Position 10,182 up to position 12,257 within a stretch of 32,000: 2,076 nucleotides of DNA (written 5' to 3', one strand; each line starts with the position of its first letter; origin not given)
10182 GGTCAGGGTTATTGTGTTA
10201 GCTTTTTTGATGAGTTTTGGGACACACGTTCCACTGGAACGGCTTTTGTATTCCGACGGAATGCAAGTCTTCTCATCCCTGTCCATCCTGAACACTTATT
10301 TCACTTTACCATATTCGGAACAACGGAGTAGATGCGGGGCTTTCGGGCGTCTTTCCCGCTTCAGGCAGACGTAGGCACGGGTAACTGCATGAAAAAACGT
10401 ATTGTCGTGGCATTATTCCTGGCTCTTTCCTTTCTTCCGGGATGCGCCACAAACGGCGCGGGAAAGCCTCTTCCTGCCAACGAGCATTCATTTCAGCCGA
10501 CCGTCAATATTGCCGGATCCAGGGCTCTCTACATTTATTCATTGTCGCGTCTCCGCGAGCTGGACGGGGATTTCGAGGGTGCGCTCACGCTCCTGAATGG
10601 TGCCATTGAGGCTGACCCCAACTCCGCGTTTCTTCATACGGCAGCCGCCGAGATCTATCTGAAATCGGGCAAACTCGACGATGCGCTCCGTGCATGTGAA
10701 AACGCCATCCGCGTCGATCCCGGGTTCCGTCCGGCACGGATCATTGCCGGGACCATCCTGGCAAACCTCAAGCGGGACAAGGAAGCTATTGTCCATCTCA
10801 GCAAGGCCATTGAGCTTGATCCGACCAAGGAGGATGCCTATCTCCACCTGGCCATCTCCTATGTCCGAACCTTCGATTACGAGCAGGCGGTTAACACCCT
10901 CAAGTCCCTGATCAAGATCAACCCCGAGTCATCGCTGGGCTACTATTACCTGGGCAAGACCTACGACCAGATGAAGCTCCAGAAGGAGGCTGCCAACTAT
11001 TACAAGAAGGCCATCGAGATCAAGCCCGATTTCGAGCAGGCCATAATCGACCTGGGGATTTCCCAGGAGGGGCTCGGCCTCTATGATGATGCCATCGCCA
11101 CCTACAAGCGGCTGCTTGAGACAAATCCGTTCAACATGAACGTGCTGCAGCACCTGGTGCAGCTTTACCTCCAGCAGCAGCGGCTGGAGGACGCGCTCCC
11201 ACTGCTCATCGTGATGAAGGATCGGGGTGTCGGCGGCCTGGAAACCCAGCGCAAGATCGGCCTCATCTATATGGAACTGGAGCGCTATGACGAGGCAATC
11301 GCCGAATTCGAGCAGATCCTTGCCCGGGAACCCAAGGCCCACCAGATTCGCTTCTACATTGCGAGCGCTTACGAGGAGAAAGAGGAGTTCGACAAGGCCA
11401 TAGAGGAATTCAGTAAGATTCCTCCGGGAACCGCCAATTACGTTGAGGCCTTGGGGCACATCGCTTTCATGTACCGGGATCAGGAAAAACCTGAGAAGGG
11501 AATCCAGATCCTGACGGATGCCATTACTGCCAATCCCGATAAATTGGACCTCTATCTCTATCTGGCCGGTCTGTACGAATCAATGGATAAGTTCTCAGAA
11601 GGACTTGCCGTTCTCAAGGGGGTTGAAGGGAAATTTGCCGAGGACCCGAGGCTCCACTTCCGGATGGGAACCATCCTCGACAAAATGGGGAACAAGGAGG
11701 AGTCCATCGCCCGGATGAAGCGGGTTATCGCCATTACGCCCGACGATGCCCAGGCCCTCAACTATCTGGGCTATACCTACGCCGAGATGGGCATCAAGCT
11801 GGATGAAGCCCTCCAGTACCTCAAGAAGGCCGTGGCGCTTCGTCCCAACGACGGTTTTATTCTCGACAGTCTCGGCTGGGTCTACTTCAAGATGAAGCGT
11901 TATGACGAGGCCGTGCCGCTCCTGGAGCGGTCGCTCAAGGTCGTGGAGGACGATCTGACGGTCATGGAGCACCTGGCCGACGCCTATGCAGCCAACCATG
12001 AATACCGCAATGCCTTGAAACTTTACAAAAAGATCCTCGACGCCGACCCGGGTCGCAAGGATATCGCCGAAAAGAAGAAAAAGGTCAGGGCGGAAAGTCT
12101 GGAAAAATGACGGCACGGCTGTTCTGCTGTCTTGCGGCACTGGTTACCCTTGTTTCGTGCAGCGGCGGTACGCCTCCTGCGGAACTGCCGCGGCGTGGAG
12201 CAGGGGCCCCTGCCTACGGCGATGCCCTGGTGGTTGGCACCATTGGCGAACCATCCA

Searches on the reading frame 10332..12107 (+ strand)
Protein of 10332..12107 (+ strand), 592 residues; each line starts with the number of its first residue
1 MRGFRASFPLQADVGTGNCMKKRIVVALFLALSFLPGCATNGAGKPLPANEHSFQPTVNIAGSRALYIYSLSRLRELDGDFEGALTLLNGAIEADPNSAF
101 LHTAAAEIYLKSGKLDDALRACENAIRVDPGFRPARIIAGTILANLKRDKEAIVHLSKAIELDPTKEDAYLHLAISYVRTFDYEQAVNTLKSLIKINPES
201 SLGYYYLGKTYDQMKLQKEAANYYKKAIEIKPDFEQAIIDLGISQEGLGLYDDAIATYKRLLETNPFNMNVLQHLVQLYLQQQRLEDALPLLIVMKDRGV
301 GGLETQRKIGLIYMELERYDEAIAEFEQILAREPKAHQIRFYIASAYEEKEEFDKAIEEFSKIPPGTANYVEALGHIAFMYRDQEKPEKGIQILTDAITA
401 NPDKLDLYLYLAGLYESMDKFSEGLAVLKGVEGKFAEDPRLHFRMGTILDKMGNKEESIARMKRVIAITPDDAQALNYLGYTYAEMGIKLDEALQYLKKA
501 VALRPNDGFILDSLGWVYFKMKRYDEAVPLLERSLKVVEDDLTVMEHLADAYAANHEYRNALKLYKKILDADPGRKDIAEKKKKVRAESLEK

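Call 38: search_protein_families(library=pfam, proteins=[window:10332-12107:+], max_evalue=0.0001)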
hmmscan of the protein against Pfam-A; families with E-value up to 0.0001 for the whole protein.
window:10332-12107:+ (592 aa): 30 families (the best 25 are shown)
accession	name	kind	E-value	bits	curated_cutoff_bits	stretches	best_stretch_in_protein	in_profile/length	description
PF07719.23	TPR_2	-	1.6e-59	193.6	27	0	203-233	3-33/34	Tetratricopeptide repeat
PF14559.12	TPR_19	-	5e-55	184.2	25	6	314-369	2-57/68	Tetratricopeptide repeat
PF13432.12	TPR_16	-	3.1e-54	181.4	32.7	5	309-363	3-57/65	Tetratricopeptide repeat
PF00515.34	TPR_1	-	1e-52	174.3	27.8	1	203-234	3-34/34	Tetratricopeptide repeat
PF13181.12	TPR_8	-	1.3e-48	159.5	25.7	1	204-233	4-33/34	Tetratricopeptide repeat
PF13428.12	TPR_14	-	2.7e-46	151.6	23.5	0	305-344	3-42/44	Tetratricopeptide repeat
PF13414.12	TPR_11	-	2.7e-41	139.4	26.8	2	146-179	7-40/42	TPR repeat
PF13431.12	TPR_17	-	5.2e-39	129.7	24.4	0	463-495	3-34/34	Tetratricopeptide repeat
PF13174.12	TPR_6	-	1.6e-35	119.7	26.3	0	168-200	1-33/33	Tetratricopeptide repeat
PF13424.12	TPR_12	-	2e-33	114.9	30.1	2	472-539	2-76/77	Tetratricopeptide repeat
PF13176.12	TPR_7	-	3.6e-30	101.9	27.9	0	511-542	2-33/36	Tetratricopeptide repeat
PF12895.13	ANAPC3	-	7.9e-25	87.4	27.2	1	148-226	4-81/82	Anaphase-promoting complex, cyclosome, subunit 3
PF13374.12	TPR_10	-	9.4e-23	79.9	27.5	0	511-537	5-31/42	Tetratricopeptide repeat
PF13371.12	TPR_9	-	1.2e-18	67.3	35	0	304-340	30-66/73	Tetratricopeptide repeat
PF23914.1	TPR_CcmH_CycH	-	1.4e-18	67.6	42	0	106-200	57-154/158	Cytochrome c-type biogenesis protein H TPR domain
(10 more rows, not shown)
